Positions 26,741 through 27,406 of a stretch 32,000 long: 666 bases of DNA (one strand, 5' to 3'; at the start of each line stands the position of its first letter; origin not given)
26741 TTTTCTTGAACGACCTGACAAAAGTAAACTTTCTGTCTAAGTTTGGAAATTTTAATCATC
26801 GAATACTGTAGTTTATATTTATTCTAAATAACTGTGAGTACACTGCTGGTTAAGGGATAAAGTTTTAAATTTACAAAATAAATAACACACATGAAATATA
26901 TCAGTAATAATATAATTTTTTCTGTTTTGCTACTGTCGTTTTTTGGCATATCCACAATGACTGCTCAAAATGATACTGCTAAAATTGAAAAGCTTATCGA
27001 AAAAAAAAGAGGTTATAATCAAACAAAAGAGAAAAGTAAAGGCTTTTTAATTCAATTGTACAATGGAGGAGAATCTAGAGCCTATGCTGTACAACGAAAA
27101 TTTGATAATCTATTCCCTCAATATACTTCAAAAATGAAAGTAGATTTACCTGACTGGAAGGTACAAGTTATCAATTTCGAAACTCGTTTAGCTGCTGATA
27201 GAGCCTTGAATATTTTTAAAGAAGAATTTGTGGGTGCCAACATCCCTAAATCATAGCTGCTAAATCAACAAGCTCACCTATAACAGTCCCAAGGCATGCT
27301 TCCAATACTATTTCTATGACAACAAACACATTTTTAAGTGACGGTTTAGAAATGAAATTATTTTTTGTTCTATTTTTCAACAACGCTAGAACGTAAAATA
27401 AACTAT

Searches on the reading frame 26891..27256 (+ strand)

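Call 10: search_protein_families(library=pfam, proteins=[window:26891-27256:+], max_evalue=1)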
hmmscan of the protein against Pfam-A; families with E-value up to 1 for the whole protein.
window:26891-27256:+ (121 aa): 3 families
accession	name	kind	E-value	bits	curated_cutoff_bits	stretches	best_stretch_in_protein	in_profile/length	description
PF05036.18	SPOR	-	0.015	16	21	1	49-115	2-71/76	SPOR domain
PF05753.20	TRAP_beta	-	0.053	13.4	22.4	1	16-95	4-81/178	Translocon-associated protein beta (TRAPB)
PF05280.16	FlhC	-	0.21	11.8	27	0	90-120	25-54/173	Flagellar transcriptional activator (FlhC)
